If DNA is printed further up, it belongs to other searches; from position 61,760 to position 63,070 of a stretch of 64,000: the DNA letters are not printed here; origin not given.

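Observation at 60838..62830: Second hydrolase-partner module: M15 peptidase with two PG-binding domains but no secretion signal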

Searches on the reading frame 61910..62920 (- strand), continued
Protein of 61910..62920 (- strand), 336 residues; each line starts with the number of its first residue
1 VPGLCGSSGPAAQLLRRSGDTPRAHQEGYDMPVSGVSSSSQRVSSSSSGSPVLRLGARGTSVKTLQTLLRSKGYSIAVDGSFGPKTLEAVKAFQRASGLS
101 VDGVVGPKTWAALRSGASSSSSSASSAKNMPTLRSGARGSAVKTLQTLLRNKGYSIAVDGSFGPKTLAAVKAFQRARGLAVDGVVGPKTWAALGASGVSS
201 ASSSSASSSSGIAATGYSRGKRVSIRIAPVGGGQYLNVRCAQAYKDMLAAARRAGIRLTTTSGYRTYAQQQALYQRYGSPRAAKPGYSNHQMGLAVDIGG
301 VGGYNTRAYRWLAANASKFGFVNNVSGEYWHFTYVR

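Call 11: find_encoding_contigs(protein=P0004, flank=8000, max_places=3)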
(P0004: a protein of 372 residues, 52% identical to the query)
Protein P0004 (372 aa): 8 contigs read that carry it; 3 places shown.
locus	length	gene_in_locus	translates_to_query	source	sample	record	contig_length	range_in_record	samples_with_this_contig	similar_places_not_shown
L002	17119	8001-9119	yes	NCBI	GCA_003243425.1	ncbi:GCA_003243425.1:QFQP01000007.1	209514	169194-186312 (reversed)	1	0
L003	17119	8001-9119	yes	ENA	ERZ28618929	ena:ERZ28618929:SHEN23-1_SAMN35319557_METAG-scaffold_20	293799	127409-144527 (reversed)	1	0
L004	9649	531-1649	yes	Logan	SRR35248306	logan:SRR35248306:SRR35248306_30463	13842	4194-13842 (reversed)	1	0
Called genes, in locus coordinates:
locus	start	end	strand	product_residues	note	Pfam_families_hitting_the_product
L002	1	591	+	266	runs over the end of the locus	PF01061:ABC2_membrane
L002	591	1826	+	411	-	PF00005:ABC_tran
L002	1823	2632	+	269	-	PF00106:adh_short, PF08659:KR, PF13460:NAD_binding_10 (weak), PF13561:adh_short_C2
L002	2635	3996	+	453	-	-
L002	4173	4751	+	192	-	PF04264:YceI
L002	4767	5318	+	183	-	PF00293:NUDIX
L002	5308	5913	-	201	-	-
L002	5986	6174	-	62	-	PF12244:DUF3606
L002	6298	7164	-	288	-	PF03167:UDG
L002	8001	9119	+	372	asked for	PF07283:TrbH (faint), PF01471:PG_binding_1, PF09374:PG_binding_3 (faint), PF01471:PG_binding_1, PF02557:VanY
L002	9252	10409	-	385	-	-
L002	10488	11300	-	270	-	-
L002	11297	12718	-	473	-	PF00672:HAMP, PF00512:HisKA, PF02518:HATPase_c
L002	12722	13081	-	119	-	PF07238:PilZ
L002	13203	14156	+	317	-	-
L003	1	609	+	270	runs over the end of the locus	PF01061:ABC2_membrane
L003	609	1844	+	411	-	PF00005:ABC_tran, PF13304:AAA_21 (faint)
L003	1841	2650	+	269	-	PF00106:adh_short, PF08659:KR, PF13460:NAD_binding_10 (weak), PF13561:adh_short_C2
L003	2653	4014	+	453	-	-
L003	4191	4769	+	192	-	PF04264:YceI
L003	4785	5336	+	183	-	PF00293:NUDIX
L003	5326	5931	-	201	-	-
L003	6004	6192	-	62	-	PF12244:DUF3606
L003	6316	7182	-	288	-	PF03167:UDG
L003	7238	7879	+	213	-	-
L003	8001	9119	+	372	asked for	PF07283:TrbH (faint), PF01471:PG_binding_1, PF09374:PG_binding_3 (faint), PF01471:PG_binding_1, PF02557:VanY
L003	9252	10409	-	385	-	-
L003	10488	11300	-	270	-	-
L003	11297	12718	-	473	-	PF00672:HAMP, PF00512:HisKA, PF02518:HATPase_c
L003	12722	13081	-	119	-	PF07238:PilZ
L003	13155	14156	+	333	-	-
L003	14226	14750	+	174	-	-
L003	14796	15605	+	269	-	PF01553:Acyltransferase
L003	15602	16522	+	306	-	PF01370:Epimerase, PF04321:RmlD_sub_bind (weak)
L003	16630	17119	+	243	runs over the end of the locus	PF01209:Ubie_methyltran, PF13489:Methyltransf_23, PF05401:NodS (weak), PF05175:MTS (weak), PF13847:Methyltransf_31, PF08241:Methyltransf_11, PF08242:Methyltransf_12, PF13649:Methyltransf_25, +1 more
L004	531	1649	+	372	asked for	PF07283:TrbH (faint), PF01471:PG_binding_1, PF09374:PG_binding_3 (faint), PF01471:PG_binding_1, PF02557:VanY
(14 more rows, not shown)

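Call 15: find_encoding_contigs(protein=P0002, flank=10000, max_places=3)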
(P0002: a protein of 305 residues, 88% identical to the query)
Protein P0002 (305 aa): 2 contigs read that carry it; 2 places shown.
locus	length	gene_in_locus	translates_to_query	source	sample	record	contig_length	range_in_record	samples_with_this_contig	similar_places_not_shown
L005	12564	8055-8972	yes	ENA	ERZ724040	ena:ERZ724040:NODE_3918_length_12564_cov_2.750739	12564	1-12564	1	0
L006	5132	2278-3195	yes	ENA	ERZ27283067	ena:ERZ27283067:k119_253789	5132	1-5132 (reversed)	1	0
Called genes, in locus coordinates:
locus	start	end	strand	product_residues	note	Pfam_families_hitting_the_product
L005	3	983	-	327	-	?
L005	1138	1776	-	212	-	PF01323:DSBA, PF13743:Thioredoxin_5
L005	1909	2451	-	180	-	PF07998:Peptidase_M54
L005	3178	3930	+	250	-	PF01416:PseudoU_synth_1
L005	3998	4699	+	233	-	-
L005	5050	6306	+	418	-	PF00579:tRNA-synt_1b, PF22421:SYY_C-terminal (weak), PF01479:S4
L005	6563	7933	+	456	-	-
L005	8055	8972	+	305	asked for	PF01471:PG_binding_1, PF09374:PG_binding_3 (weak), PF01471:PG_binding_1, PF09374:PG_binding_3 (weak), PF02557:VanY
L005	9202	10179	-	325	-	-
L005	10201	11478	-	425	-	PF08450:SGL (faint), PF25021:TEN_NHL, PF01436:NHL (weak)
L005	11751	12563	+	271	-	?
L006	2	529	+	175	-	?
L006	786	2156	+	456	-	-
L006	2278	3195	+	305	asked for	PF01471:PG_binding_1, PF09374:PG_binding_3 (weak), PF01471:PG_binding_1, PF09374:PG_binding_3 (weak), PF02557:VanY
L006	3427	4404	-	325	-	-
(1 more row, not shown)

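Call 16: find_encoding_contigs(protein=P0001, flank=10000, max_places=2)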
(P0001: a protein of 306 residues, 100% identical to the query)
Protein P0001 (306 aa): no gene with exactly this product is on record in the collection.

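Call 17: find_encoding_contigs(protein=P0029, flank=8000, max_places=2)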
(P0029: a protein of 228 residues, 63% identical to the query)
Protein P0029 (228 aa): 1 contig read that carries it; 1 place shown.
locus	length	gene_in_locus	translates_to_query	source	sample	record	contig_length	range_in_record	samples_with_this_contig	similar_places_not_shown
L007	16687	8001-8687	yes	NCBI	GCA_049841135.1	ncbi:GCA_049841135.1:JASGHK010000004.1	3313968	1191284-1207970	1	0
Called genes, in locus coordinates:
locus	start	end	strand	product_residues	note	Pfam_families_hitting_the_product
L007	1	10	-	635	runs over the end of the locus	PF01627:Hpt, PF02895:H-kinase_dim, PF02518:HATPase_c, PF01584:CheW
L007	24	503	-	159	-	PF03975:CheD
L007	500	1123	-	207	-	PF13185:GAF_2 (weak)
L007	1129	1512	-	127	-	PF00072:Response_reg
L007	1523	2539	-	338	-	-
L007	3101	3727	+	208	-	-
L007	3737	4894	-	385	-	PF00158:Sigma54_activat, PF14532:Sigma54_activ_2, PF25601:AAA_lid_14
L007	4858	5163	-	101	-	PF00072:Response_reg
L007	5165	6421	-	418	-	PF13185:GAF_2, PF00989:PAS, PF08448:PAS_4, PF13188:PAS_8 (weak), PF13426:PAS_9, PF08447:PAS_3, PF00072:Response_reg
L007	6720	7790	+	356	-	-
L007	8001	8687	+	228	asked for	PF01471:PG_binding_1, PF09374:PG_binding_3 (weak), PF02557:VanY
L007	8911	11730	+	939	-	-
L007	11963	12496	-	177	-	-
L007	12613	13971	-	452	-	PF00282:Pyridoxal_deC, PF00155:Aminotran_1_2 (faint)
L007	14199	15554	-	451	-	PF00155:Aminotran_1_2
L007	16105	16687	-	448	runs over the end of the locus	-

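Call 18: find_encoding_contigs(protein=P0005, flank=8000, max_places=3)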
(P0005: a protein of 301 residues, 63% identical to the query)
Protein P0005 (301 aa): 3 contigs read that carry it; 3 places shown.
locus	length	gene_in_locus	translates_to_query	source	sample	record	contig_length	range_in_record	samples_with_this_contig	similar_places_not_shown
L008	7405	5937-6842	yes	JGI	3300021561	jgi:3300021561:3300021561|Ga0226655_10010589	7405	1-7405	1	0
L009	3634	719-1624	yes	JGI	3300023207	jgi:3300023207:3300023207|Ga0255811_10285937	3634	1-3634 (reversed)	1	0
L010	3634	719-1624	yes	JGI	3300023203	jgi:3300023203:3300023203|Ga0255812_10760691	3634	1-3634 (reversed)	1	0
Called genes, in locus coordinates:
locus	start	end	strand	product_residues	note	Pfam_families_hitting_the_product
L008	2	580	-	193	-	?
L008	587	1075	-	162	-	PF01257:2Fe-2S_thioredx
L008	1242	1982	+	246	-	PF07238:PilZ, PF00072:Response_reg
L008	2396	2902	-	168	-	PF02469:Fasciclin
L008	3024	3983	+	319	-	PF04463:2-thiour_desulf, PF08349:DUF1722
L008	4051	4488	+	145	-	-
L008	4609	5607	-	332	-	-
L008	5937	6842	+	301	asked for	PF01471:PG_binding_1, PF09374:PG_binding_3 (weak), PF01471:PG_binding_1, PF02557:VanY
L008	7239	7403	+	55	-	?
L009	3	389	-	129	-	?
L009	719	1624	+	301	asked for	PF01471:PG_binding_1, PF09374:PG_binding_3 (weak), PF01471:PG_binding_1, PF02557:VanY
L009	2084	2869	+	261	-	PF00072:Response_reg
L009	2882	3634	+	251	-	?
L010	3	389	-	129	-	?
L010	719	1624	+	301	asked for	PF01471:PG_binding_1, PF09374:PG_binding_3 (weak), PF01471:PG_binding_1, PF02557:VanY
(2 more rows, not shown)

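Call 19: find_encoding_contigs(protein=P0011, flank=8000, max_places=2)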
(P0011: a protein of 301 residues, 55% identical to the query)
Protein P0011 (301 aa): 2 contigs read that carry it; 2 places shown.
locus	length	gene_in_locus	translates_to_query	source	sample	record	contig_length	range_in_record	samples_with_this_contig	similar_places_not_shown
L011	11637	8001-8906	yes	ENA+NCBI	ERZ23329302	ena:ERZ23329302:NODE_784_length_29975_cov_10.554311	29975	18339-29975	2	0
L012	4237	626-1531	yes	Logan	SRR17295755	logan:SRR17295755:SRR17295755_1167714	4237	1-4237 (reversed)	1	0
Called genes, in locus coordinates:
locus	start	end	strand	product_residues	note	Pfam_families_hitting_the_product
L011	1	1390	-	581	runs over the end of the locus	PF00246:Peptidase_M14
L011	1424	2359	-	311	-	PF13483:Lactamase_B_3, PF12706:Lactamase_B_2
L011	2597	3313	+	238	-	PF04773:FecR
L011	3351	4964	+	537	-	PF00171:Aldedh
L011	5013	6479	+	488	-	PF00672:HAMP, PF26769:HAMP_PhoQ (weak), PF00512:HisKA, PF02518:HATPase_c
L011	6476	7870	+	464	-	PF00072:Response_reg, PF00158:Sigma54_activat, PF14532:Sigma54_activ_2, PF07728:AAA_5 (weak), PF25601:AAA_lid_14, PF02954:HTH_8 (weak)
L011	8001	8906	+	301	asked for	PF01471:PG_binding_1, PF09374:PG_binding_3 (weak), PF01471:PG_binding_1, PF02557:VanY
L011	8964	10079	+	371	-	PF00145:DNA_methylase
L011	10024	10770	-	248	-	PF18737:HEPN_MAE_28990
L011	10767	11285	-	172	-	-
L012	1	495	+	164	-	?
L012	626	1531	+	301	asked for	PF01471:PG_binding_1, PF09374:PG_binding_3 (weak), PF01471:PG_binding_1, PF02557:VanY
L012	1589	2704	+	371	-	PF00145:DNA_methylase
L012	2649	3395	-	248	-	PF18737:HEPN_MAE_28990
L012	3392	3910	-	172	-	-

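Call 23: search_solved_structures(query=window:61910-62830:-, max_evalue=0.001, show_alignments=2)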
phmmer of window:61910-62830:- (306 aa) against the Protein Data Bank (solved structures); distinct sequences matched with E-value up to 0.001: 19.
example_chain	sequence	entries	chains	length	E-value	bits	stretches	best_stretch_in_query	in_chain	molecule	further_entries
7rum_A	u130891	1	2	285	7.2e-14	55.1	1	21-103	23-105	Endolysin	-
5tv7_A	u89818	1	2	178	2.4e-13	53.4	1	18-83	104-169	Putative peptidoglycan-binding/hydrolysing protein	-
5hnm_A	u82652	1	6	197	1.8e-12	50.5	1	195-305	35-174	D-alanyl-D-alanine carboxypeptidase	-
6a6a_A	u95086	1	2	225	4e-12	49.4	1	195-305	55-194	D-alanyl-D-alanine carboxypeptidase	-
5zhf_A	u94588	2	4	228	4.1e-12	49.3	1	195-305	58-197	D-alanyl-D-alanine carboxypeptidase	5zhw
5nm7_G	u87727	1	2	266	5.4e-11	45.7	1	22-88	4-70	Peptidoglycan-binding domain 1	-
4lpq_A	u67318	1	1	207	8.2e-10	41.8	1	25-95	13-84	ErfK/YbiS/YcfS/YnhG family protein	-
4xxt_A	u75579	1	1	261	9.5e-10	41.6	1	88-165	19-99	Fusion of predicted Zn-dependent amidase/peptidase (Cell wall hydrolase/DD-carboxypeptidas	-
1lbu_A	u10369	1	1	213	2.3e-09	40.3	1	102-161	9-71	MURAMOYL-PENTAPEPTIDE CARBOXYPEPTIDASE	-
3bkh_A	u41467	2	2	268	2.5e-09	40.2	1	21-90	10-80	lytic transglycosylase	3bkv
9xps_S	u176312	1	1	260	4.4e-09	39.4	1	22-90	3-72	Endolysin gp144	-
4mph_A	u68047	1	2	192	2.4e-08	37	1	204-293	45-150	D-alanyl-D-alanine carboxypeptidase family protein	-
4jid_A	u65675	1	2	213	3e-08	36.7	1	204-293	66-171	D-alanyl-D-alanine carboxypeptidase family protein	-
4ox3_A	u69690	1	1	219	3e-08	36.7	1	204-293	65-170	Putative carboxypeptidase YodJ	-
4nt9_B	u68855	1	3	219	5.4e-08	35.8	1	217-293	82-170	Putative uncharacterized protein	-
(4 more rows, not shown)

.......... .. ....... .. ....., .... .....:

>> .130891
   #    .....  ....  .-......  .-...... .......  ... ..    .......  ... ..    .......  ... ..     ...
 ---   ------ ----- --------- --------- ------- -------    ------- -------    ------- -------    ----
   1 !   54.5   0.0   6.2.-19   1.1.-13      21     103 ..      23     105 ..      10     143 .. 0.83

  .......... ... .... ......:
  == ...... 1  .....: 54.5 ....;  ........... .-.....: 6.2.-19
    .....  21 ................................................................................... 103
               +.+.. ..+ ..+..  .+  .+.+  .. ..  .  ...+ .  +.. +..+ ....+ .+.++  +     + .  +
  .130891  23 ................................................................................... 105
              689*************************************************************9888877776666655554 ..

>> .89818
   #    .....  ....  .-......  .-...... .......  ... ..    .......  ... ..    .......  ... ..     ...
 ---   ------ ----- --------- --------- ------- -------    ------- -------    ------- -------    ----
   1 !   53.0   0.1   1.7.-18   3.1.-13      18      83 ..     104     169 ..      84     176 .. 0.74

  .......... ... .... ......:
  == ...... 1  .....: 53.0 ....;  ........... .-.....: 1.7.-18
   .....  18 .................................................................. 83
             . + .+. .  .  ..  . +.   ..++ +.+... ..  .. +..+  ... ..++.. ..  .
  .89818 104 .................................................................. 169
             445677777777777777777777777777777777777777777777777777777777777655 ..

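Call 24: search_dna_similar(query=window:61910-62830:-, collection=phages, mode=protein, max_rows=25)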
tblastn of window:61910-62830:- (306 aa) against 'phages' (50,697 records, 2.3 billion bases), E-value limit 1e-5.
Records with a match: 786; places in all: 807; records where one place covers at least 80% of the query: 1.
Best place of each record, by identity: <60% 786.
By first word of the organism name: Microbacterium 217; Salmonella 164; Synechococcus 55; Mycobacterium 47; Klebsiella 44; Bacillus 43; Escherichia 29; Bacteriophage 24; Curtobacterium 20; Dickeya 19; and 41 more.
By host as written in the record: - 120; Microbacterium foliorum NRRL B-24224 SEA 96; Microbacterium foliorum NRRL B-24224 92; Salmonella enterica 26; Mycobacterium smegmatis mc2 155 21; Salmonella enterica subsp. enterica serovar Enteritidis PT1 21; Klebsiella pneumoniae 19; Curtobacterium flaccumfaciens NRRL B-729 SEA 15; and 171 more.
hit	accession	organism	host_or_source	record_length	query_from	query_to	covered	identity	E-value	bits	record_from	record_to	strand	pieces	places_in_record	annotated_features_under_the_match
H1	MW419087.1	Bacillus phage 015DV004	Bacillus subtilis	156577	26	293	80%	38.3%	2e-7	116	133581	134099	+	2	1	218: lysin, L-alanyl-D-glutamate peptidase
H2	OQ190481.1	Microbacterium phage Caron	Microbacterium sp. ISAT203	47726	33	305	75%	37.0%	1e-12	132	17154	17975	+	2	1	20: endolysin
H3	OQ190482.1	Microbacterium phage UtzChips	Microbacterium sp. ISAT203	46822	38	305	74%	35.8%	3e-10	122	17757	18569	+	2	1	20: endolysin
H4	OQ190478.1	Microbacterium phage Barnstormer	Microbacterium sp. ISAT203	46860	38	305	74%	35.8%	3e-10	122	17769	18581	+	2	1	20: endolysin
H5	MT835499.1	Bacteriophage sp.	human fecal samples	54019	26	160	44%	54.8%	9e-28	119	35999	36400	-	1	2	record has no annotation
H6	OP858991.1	Synechococcus phage Sc-Yong805-1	Synechococcus elongatus PCC 7942 = ...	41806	26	160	37%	58.8%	2e-9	119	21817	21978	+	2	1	hypothetical protein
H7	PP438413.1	Nostoc phage Nsp-JY21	Nostoc sp.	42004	26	160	37%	58.8%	2e-9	119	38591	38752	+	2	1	N-acetylmuramoyl-L-alanine amidase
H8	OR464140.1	Salmonella phage CRW-SP2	Salmonella enterica subsp. enterica ...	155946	26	159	37%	57.9%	2e-11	138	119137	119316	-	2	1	hypothetical protein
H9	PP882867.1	Dinoroseobacter phage vB_DshS_R26L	Dinoroseobacter shibae DFL12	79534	26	159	36%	58.6%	3e-10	126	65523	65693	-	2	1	N-acetylmuramidase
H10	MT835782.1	Bacteriophage sp.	human fecal samples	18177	26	159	36%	57.7%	6e-10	126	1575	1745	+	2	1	record has no annotation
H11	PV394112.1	Ochrobactrum phage ZX86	Ochrobactrum sp.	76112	26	159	36%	56.8%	2e-9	127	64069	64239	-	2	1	endolysin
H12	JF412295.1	EBPR podovirus 2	-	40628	26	160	37%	55.2%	4e-7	111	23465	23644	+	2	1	gp34: peptidoglycan-binding domain protein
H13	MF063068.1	Pseudomonas phage Noxifer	Pseudomonas fluorescens SBW25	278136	26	159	36%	56.6%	4e-8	118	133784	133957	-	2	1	putative peptidoglycan-binding protein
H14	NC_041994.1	Pseudomonas phage Noxifer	Pseudomonas fluorescens SBW25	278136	26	159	36%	56.6%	4e-8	118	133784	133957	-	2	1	endolysin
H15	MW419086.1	Bacillus phage 015DV002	Bacillus subtilis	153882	26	159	36%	56.6%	2e-7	115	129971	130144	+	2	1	202: lysin, L-alanyl-D-glutamate peptidase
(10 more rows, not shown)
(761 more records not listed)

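Call 55: search_protein_families(library=pfam, proteins=[L007:8911-11730:+, L005:6563-7933:+, L001:8960-9205:+, L003:7238-7879:+], max_evalue=0.05)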
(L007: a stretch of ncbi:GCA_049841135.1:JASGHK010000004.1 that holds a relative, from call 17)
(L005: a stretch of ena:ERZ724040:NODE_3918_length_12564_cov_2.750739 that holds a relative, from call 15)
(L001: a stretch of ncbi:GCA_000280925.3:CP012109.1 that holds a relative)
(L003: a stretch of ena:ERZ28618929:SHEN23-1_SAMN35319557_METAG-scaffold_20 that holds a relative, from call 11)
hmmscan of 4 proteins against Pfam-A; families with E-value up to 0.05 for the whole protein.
L007:8911-11730:+ (939 aa): 5 families
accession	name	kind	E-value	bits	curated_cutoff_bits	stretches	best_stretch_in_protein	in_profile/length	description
PF00012.26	HSP70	-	6e-154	514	20.6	1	399-924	1-531/599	Hsp70 protein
PF06723.19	MreB_Mbl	-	5.5e-16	58.8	27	1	514-774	77-324/327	MreB/Mbl protein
PF07238.19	PilZ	-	1.1e-09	38.9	22.5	1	8-105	6-99/102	PilZ domain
PF02782.22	FGGY_C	-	0.00083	19.6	27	1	719-770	145-195/198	FGGY family of carbohydrate kinases, C-terminal domain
PF14450.12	FtsA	-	0.0013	19.5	31.8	0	401-533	2-110/127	Cell division protein FtsA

L005:6563-7933:+ (456 aa): 0 families

L001:8960-9205:+ (81 aa): 0 families

L003:7238-7879:+ (213 aa): 0 families

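Call 66: list_cluster_members(proteins=[P0057, P0059, P0067, P0106, P0006])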
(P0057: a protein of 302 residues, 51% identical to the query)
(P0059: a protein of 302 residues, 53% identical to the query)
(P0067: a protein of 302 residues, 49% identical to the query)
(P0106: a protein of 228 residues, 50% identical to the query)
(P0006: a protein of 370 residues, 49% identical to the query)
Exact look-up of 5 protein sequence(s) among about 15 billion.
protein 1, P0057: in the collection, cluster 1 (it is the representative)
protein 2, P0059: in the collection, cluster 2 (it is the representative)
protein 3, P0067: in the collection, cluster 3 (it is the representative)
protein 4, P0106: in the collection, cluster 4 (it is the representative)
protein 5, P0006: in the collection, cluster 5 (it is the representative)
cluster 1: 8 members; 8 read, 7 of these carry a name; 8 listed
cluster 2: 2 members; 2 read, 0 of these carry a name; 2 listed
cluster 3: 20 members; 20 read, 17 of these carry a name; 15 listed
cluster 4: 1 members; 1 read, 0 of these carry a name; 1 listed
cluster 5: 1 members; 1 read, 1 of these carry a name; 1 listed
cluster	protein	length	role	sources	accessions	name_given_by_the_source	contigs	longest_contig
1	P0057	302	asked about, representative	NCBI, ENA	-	-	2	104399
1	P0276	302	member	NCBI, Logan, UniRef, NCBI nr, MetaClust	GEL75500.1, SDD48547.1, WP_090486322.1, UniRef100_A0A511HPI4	peptidoglycan-binding protein [Myxococcus virescens] | Peptidoglycan-binding (PGRP) domain of peptidoglycan hydrolases-containing protein n=1 ... | status=active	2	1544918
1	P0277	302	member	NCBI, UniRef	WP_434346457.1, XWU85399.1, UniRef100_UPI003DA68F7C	peptidoglycan-binding protein [Myxococcus virescens] | peptidoglycan-binding protein n=1 Tax=Myxococcus virescens TaxID=83456 RepID=UPI003DA68F7C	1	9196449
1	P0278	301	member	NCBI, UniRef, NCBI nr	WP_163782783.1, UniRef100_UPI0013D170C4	peptidoglycan-binding protein [Myxococcus vastator] | peptidoglycan-binding protein n=1 Tax=Myxococcus vastator TaxID=2709664 ...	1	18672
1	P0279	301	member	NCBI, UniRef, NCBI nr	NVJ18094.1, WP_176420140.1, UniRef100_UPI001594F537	peptidoglycan-binding protein [Myxococcus sp. AM010] | peptidoglycan-binding protein n=1 Tax=Myxococcus sp. AM010 TaxID=2745138 ...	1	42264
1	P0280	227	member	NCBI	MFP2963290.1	peptidoglycan-binding protein, partial [Myxococcus sp. 1LA]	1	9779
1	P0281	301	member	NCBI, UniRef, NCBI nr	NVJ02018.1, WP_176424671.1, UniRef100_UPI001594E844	peptidoglycan-binding protein [Myxococcus sp. AM009] | peptidoglycan-binding protein n=1 Tax=Myxococcus sp. AM009 TaxID=2745137 ...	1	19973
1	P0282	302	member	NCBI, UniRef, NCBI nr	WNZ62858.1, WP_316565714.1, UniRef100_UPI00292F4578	peptidoglycan-binding protein [Myxococcus sp. MxC21-1] | peptidoglycan-binding protein n=1 Tax=Myxococcus sp. MxC21-1 TaxID=3041439 ...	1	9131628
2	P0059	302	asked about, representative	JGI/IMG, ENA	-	-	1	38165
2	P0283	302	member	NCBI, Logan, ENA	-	-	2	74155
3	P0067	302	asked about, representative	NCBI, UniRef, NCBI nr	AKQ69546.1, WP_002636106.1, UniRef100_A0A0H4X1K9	penicillin-resistant DD-carboxypeptidase [Myxococcus hansupus] | Penicillin-resistant DD-carboxypeptidase n=1 Tax=Pseudomyxococcus hansupus TaxID=1297742 ... | peptidoglycan-binding protein [Myxococcus hansupus]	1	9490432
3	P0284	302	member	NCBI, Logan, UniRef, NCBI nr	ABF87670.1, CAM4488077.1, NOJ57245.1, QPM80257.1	penicillin-resistant DD-carboxypeptidase [Myxococcus xanthus DK 1622] | Penicillin-resistant DD-carboxypeptidase n=2 Tax=Myxococcus xanthus TaxID=34 ... | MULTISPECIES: peptidoglycan-binding protein [Myxococcus]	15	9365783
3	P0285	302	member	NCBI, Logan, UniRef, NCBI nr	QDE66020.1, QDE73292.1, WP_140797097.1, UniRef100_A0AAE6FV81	peptidase [Myxococcus xanthus] | Peptidase n=1 Tax=Myxococcus xanthus TaxID=34 RepID=A0AAE6FV81_MYXXA | peptidoglycan-binding protein [Myxococcus xanthus]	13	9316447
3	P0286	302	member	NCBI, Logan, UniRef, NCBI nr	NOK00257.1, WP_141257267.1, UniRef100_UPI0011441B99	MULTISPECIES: peptidoglycan-binding protein [Myxococcus] | peptidoglycan-binding protein n=1 Tax=Myxococcus TaxID=32 RepID=UPI0011441B99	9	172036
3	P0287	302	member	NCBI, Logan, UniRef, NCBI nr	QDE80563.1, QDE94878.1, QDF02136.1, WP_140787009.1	peptidoglycan-binding protein [Myxococcus xanthus] | peptidoglycan-binding protein n=1 Tax=Myxococcus xanthus TaxID=34 RepID=UPI0011293938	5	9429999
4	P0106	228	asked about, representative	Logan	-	-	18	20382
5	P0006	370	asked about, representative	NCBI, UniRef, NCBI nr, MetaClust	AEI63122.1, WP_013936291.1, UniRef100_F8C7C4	peptidoglycan-binding protein [Corallococcus macrosporus] | Penicillin-resistant DD-carboxypeptidase n=1 Tax=Myxococcus fulvus (strain ATCC BAA-855 / ... | 483219.LILAB_06005 COG3409,COG1876 ""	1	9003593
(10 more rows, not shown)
